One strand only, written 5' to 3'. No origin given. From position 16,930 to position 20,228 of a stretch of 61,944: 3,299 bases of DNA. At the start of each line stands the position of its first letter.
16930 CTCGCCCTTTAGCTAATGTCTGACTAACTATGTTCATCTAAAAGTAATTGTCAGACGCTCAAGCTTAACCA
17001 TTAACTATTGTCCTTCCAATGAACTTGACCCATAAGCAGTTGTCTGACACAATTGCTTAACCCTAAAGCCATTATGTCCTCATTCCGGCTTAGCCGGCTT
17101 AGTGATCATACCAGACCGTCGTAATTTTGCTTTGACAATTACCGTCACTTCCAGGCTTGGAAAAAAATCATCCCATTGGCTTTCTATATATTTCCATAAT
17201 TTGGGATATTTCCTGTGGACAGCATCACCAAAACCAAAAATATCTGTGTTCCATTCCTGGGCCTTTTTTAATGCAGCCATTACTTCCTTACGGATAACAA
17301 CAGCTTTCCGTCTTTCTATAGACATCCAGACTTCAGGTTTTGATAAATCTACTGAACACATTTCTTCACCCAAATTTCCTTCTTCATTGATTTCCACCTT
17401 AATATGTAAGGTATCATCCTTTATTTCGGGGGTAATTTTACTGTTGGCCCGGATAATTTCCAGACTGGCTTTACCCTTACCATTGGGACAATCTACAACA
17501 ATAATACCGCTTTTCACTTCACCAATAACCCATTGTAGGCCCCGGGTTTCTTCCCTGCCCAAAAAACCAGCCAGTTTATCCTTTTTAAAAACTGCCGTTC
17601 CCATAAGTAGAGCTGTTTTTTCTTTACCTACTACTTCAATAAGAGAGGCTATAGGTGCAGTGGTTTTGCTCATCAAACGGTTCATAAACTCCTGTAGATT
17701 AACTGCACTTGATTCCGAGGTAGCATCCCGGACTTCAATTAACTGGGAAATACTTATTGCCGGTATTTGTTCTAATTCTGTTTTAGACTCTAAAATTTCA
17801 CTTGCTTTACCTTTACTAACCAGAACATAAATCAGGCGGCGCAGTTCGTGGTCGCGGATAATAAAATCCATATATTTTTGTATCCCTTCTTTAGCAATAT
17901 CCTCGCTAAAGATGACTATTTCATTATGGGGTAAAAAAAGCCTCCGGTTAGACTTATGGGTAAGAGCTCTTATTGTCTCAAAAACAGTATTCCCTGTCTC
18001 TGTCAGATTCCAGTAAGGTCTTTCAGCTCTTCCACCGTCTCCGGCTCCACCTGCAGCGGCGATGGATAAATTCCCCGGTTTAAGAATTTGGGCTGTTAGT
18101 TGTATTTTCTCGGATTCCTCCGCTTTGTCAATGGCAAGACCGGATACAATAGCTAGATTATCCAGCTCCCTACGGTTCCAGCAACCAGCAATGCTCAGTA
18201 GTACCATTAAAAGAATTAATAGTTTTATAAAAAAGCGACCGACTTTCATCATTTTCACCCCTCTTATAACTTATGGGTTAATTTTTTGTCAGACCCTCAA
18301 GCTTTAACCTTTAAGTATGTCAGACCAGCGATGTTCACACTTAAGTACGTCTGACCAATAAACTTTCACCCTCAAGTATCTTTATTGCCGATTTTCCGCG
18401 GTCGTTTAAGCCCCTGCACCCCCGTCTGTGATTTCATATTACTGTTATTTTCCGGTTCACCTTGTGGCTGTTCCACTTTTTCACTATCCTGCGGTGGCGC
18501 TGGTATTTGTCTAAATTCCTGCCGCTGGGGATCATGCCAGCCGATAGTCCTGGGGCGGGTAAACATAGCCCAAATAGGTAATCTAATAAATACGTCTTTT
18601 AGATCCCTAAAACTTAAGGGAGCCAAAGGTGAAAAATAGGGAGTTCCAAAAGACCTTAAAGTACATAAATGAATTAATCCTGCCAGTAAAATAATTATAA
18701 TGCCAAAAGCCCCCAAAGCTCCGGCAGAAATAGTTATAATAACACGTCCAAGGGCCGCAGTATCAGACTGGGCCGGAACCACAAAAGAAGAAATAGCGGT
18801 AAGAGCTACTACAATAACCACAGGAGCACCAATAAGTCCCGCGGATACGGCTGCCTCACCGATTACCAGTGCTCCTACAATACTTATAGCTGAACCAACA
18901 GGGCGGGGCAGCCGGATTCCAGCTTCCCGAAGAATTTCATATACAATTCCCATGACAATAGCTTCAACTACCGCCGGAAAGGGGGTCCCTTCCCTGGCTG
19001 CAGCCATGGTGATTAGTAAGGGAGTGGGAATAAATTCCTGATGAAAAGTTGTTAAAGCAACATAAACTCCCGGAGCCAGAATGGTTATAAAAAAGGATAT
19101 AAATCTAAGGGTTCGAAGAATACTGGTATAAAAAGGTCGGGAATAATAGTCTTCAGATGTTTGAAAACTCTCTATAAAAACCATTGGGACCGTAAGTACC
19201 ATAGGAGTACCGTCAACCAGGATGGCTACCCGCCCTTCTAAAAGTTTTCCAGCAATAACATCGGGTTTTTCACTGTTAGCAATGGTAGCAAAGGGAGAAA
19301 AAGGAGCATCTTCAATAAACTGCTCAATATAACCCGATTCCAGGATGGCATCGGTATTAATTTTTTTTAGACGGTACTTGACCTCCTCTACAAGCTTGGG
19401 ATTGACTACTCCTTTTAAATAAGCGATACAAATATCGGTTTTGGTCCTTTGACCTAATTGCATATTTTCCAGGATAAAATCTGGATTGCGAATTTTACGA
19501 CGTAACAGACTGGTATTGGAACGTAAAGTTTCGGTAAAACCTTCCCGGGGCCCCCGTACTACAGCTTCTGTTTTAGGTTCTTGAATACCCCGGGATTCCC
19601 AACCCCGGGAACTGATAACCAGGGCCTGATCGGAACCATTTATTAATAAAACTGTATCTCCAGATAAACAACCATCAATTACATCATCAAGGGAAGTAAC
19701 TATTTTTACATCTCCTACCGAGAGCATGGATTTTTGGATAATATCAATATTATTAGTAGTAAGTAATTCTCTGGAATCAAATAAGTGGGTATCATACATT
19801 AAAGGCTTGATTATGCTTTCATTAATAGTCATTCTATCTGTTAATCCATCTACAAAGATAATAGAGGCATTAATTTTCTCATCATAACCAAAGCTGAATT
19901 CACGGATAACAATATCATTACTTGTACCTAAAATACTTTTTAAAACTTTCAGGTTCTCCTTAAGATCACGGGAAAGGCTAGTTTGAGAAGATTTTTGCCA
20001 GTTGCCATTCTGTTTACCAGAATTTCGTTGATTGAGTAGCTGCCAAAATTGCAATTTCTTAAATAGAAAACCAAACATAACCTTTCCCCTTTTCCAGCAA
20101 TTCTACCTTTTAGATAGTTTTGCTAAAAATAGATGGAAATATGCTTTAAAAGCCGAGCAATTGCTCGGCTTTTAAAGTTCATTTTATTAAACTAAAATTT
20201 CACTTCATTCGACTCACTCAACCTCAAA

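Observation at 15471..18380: Phased 30-32 bp repeats with a GTCWGAC palindromic core fill every spacer of the germinant-receptor locus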

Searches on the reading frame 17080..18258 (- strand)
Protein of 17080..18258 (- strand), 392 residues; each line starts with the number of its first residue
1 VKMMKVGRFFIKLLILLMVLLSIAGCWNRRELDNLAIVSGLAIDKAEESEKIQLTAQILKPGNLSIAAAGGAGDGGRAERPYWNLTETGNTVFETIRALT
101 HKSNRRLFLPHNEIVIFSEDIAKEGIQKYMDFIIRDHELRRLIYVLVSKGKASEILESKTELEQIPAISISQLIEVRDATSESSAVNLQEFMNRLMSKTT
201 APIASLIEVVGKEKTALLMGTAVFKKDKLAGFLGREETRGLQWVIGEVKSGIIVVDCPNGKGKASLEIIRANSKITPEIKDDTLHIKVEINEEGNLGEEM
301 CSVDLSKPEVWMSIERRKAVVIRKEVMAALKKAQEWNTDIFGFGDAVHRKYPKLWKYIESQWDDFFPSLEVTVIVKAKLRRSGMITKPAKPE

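Call 6: find_encoding_contigs(protein=window:17080-18258:-, flank=10000, max_places=10)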
Protein window:17080-18258:- (392 aa): no gene with exactly this product is on record in the collection.

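Call 7: search_protein_families(library=pfam, proteins=[window:17080-18258:-])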
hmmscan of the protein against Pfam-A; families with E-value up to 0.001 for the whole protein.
window:17080-18258:- (392 aa): 2 families
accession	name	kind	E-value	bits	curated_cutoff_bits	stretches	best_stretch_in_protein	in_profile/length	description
PF05504.16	Spore_GerAC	-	4.7e-53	180.2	23.6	1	219-383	1-167/167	Spore germination B3/ GerAC like, C-terminal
PF25198.1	Spore_GerAC_N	-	1.2e-48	165.7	27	1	28-209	1-176/176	Spore germination protein N-terminal domain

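Call 34: find_homologous_proteins(query=window:17080-18252:-, max_evalue=1e-40)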
Query window:17080-18252:- (390 aa): 508 proteins with E <= 1e-40 among 8000 candidates; the best 120 are listed.
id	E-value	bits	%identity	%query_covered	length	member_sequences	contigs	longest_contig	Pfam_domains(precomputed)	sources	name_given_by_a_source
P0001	1.1e-231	787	92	100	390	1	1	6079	PF05504.17,PF25198.2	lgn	-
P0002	6.4e-177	606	70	95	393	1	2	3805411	PF05504.17,PF25198.2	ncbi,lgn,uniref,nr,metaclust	ncbi:MAG: Ger(x)C family spore germination protein [Bacillota bacterium]|uniref:Ger(X)C family spore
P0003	1.0e-169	583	66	100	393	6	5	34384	PF05504.17,PF25198.2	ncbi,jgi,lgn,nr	ncbi:MAG: germination protein Ger(X)C family [Peptococcaceae bacterium]|jgi:spore germination protei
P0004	8.9e-162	557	67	95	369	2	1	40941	PF05504.17,PF25198.2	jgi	-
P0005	1.2e-160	553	62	100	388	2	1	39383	PF05504.17,PF25198.2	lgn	-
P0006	1.2e-158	546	65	95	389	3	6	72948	PF05504.17,PF25198.2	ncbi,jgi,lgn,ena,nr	ncbi:MAG: spore germination protein [Clostridia bacterium]|nr:spore germination protein [Clostridia 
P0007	1.6e-150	520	65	93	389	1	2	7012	PF05504.17,PF25198.2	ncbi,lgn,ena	-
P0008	3.2e-149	515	58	100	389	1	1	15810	PF05504.17,PF25198.2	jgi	-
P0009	1.1e-148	513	62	98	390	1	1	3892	PF05504.17,PF25198.2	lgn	-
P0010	4.5e-144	498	63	94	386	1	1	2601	PF05504.17,PF25198.2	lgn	-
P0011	8.7e-144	497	63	93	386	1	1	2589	PF05504.17,PF25198.2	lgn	-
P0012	1.4e-143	497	58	95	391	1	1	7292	PF05504.17,PF25198.2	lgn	-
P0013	7.9e-143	494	60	98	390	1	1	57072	PF05504.17,PF25198.2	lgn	-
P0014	3.9e-142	492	61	98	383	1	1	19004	PF05504.17,PF25198.2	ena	-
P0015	5.1e-142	492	63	94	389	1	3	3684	PF05504.17,PF25198.2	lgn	-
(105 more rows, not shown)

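Call 35: find_encoding_contigs(protein=P0001, flank=6000, max_places=3)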
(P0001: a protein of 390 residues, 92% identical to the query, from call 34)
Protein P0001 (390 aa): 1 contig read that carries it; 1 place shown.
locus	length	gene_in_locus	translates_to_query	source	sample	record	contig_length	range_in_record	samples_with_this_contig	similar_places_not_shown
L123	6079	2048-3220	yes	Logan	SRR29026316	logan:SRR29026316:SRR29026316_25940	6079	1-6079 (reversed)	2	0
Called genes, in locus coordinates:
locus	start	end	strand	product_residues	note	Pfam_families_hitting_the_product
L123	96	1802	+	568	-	PF03323:GerA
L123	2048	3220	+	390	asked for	PF25198:Spore_GerAC_N, PF05504:Spore_GerAC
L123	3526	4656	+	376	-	PF03845:Spore_permease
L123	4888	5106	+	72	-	-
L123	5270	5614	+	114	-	PF01740:STAS, PF13466:STAS_2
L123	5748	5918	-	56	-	-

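Call 36: find_encoding_contigs(protein=P0002, flank=10000, max_places=3)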
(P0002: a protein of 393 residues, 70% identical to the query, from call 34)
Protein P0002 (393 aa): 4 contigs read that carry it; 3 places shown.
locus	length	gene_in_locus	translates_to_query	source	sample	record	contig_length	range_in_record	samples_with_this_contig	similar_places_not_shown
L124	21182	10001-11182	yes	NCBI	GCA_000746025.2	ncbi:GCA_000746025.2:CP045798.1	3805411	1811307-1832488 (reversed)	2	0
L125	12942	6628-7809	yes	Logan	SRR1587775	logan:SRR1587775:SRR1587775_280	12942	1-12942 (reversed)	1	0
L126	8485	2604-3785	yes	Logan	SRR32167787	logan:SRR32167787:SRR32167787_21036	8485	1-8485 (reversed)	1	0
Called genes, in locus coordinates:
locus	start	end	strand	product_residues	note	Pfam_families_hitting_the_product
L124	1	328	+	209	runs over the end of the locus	PF00551:Formyl_trans_N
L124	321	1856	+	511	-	PF02142:MGS, PF01808:AICARFT_IMPCHas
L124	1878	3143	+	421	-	PF02844:GARS_N, PF01071:GARS_A, PF02655:ATP-grasp_3 (weak), PF02222:ATP-grasp (weak), PF02843:GARS_C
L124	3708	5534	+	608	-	PF13522:GATase_6, PF13537:GATase_7, PF01380:SIS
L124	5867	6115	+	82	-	-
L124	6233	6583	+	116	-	-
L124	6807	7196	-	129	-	PF12844:HTH_19 (faint), PF13560:HTH_31 (weak), PF01381:HTH_3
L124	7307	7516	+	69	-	PF09388:SpoOE-like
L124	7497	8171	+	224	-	PF00990:GGDEF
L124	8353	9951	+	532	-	PF03323:GerA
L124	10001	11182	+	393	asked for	PF25198:Spore_GerAC_N, PF05504:Spore_GerAC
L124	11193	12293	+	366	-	PF03845:Spore_permease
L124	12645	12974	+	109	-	PF00126:HTH_1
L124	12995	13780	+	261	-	PF01547:SBP_bac_1, PF13531:SBP_bac_11, PF12974:Phosphonate-bd (weak)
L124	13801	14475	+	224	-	PF00528:BPD_transp_1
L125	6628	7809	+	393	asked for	PF25198:Spore_GerAC_N, PF05504:Spore_GerAC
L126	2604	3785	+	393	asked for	PF25198:Spore_GerAC_N, PF05504:Spore_GerAC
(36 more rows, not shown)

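Call 37: find_encoding_contigs(protein=P0003, flank=8000, max_places=3)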
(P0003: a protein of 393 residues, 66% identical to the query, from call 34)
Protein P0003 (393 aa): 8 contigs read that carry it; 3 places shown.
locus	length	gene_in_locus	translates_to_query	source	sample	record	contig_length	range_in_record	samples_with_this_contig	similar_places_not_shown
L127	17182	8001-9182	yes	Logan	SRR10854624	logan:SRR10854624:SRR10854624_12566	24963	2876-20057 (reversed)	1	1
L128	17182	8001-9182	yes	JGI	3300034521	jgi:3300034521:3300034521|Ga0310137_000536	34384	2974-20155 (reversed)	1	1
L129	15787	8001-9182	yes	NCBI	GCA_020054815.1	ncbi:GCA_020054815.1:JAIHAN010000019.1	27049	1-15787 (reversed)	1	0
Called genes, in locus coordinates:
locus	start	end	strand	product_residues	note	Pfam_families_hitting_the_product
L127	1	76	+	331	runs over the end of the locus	PF00670:AdoHcyase_NAD (weak), PF02826:2-Hacid_dh_C, PF03446:NAD_binding_2, PF03807:F420_oxidored (weak), PF07991:KARI_N, PF01450:KARI_C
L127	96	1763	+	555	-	PF02776:TPP_enzyme_N, PF00205:TPP_enzyme_M, PF02775:TPP_enzyme_C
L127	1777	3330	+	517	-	PF00682:HMGL-like, PF22617:HCS_D2, PF08502:LeuA_dimer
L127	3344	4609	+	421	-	PF00330:Aconitase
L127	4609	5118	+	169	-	PF00694:Aconitase_C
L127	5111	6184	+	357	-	PF00180:Iso_dh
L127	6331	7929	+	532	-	PF03323:GerA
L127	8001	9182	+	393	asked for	PF25198:Spore_GerAC_N, PF05504:Spore_GerAC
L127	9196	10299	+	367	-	PF03845:Spore_permease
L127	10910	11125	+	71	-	PF12797:Fer4_2 (faint), PF12837:Fer4_6 (faint), PF13237:Fer4_10 (weak), PF13534:Fer4_17 (faint), PF00037:Fer4 (weak), PF12838:Fer4_7, PF13187:Fer4_9 (weak), PF00037:Fer4 (weak), +4 more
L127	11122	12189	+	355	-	PF01855:POR_N, PF02780:Transketolase_C (weak), PF17147:PFOR_II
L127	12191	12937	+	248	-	PF02775:TPP_enzyme_C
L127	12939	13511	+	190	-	PF01558:POR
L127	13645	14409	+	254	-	PF00106:adh_short, PF08659:KR, PF13561:adh_short_C2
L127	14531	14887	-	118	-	PF27236:AF_0334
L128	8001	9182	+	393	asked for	PF25198:Spore_GerAC_N, PF05504:Spore_GerAC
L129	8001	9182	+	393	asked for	PF25198:Spore_GerAC_N, PF05504:Spore_GerAC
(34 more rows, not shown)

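Call 69: find_encoding_contigs(protein=P0004, flank=5000, max_places=2)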
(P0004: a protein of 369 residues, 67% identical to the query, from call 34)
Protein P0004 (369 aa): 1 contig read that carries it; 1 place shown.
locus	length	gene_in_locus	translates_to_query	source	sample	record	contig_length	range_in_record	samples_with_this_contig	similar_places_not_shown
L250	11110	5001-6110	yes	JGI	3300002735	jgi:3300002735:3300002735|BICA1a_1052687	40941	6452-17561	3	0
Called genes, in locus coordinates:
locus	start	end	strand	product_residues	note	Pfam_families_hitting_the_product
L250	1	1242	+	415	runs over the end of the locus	PF01077:NIR_SIR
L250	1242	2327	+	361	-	PF03460:NIR_SIR_ferr, PF01077:NIR_SIR, PF12838:Fer4_7 (weak), PF00037:Fer4 (weak)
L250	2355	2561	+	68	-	PF08679:DsrD (weak)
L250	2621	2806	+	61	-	-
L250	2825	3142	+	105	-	PF04358:DsrC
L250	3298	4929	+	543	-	PF03323:GerA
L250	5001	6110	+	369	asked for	PF25198:Spore_GerAC_N, PF05504:Spore_GerAC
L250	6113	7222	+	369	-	PF03845:Spore_permease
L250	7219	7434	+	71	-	-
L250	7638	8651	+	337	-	PF03480:DctP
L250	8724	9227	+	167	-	PF04290:DctQ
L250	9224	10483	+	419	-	PF06808:DctM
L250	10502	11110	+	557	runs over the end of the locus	PF00920:ILVD_EDD_N, PF24877:ILV_EDD_C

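Call 70: find_encoding_contigs(protein=P0005, flank=5000, max_places=2)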
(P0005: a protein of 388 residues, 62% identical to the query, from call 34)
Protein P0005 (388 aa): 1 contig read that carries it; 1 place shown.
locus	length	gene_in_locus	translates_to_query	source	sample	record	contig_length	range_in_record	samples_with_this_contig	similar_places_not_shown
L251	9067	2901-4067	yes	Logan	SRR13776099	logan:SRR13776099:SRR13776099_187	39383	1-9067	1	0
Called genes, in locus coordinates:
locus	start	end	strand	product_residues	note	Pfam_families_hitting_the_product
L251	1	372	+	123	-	?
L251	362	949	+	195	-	PF01292:Ni_hydr_CYTB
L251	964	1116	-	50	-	-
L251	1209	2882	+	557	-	PF03323:GerA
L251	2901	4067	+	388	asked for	PF25198:Spore_GerAC_N, PF05504:Spore_GerAC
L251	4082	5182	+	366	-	PF03845:Spore_permease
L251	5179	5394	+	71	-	-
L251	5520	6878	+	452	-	PF03448:MgtE_N, PF00571:CBS, PF01769:MgtE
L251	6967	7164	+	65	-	-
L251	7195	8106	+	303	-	PF04055:Radical_SAM (weak)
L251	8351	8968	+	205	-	PF11738:DUF3298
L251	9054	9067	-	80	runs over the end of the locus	-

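Call 71: find_encoding_contigs(protein=P0006, flank=5000, max_places=2)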
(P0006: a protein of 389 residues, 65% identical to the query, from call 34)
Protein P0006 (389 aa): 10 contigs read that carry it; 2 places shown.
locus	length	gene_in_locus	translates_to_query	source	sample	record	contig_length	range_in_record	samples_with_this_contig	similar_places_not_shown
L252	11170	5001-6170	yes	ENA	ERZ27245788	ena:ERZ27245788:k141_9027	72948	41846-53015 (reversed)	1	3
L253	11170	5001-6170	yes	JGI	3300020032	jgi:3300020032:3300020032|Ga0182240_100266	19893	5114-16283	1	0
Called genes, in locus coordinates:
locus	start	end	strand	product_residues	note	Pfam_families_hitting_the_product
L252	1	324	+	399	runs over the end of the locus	PF04055:Radical_SAM, PF12544:LAM_C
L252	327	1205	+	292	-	PF13527:Acetyltransf_9, PF00583:Acetyltransf_1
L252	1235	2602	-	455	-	PF00289:Biotin_carb_N, PF02655:ATP-grasp_3 (weak), PF02222:ATP-grasp (weak), PF02786:CPSase_L_D2, PF07478:Dala_Dala_lig_C, PF02785:Biotin_carb_C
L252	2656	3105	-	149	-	PF00731:AIRC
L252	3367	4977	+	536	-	PF03323:GerA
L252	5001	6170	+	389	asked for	PF25198:Spore_GerAC_N, PF05504:Spore_GerAC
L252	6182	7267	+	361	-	PF03845:Spore_permease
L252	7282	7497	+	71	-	-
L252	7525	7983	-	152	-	-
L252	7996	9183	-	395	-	PF00037:Fer4 (weak), PF12838:Fer4_7, PF13187:Fer4_9, PF02662:FlpD, PF00037:Fer4, PF12838:Fer4_7, PF13187:Fer4_9, PF14697:Fer4_21, +10 more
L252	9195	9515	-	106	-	PF12838:Fer4_7 (weak)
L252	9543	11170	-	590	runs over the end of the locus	PF00890:FAD_binding_2, PF01266:DAO (faint), PF07992:Pyr_redox_2 (faint), PF12831:FAD_oxidored (faint), PF02910:Succ_DH_flav_C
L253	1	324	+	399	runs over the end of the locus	PF04055:Radical_SAM, PF12544:LAM_C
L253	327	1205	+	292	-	PF13527:Acetyltransf_9, PF00583:Acetyltransf_1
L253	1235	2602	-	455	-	PF00289:Biotin_carb_N, PF02655:ATP-grasp_3 (weak), PF02222:ATP-grasp (weak), PF02786:CPSase_L_D2, PF07478:Dala_Dala_lig_C, PF02785:Biotin_carb_C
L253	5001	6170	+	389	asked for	PF25198:Spore_GerAC_N, PF05504:Spore_GerAC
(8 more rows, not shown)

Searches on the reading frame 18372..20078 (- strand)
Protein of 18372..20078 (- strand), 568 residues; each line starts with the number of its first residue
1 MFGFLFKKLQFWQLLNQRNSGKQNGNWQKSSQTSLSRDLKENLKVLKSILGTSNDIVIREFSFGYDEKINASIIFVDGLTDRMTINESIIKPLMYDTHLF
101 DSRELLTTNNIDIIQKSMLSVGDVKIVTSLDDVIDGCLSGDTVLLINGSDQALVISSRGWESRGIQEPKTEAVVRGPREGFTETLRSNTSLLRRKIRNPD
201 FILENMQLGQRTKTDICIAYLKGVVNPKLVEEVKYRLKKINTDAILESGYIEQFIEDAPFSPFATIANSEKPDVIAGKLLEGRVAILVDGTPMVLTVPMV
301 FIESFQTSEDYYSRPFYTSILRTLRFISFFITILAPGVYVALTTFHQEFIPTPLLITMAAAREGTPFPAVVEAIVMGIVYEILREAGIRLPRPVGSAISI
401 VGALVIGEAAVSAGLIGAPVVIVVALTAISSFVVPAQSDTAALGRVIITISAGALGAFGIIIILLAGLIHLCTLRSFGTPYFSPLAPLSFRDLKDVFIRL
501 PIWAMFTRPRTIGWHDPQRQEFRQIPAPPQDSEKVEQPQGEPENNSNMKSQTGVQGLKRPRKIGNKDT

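Call 7: search_protein_families(library=pfam, proteins=[window:18372-20078:-])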
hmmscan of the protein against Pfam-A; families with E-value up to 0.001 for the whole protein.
window:18372-20078:- (568 aa): 1 family
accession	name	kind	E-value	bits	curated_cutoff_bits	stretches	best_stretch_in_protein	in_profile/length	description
PF03323.18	GerA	-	2.6e-187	623.4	27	1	45-510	2-465/466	Bacillus/Clostridium GerA spore germination protein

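Call 8: find_encoding_contigs(protein=window:18372-20078:-, flank=10000, max_places=10)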
Protein window:18372-20078:- (568 aa): 3 contigs read that carry it; 3 places shown.
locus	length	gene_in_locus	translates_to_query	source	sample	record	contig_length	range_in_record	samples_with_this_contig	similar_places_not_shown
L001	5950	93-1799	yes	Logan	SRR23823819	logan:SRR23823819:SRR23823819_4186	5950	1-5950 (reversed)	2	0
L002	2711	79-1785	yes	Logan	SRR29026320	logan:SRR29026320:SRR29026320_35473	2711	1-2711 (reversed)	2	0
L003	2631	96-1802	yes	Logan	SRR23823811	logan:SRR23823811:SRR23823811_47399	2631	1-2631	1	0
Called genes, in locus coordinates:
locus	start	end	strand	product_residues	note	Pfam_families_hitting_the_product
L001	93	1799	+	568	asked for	PF03323:GerA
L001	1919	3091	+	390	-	PF25198:Spore_GerAC_N, PF05504:Spore_GerAC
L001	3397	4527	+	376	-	PF03845:Spore_permease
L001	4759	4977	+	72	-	-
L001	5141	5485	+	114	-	PF01740:STAS, PF13466:STAS_2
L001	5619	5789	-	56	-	-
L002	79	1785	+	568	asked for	PF03323:GerA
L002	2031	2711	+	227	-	?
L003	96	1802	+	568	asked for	PF03323:GerA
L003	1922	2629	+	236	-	?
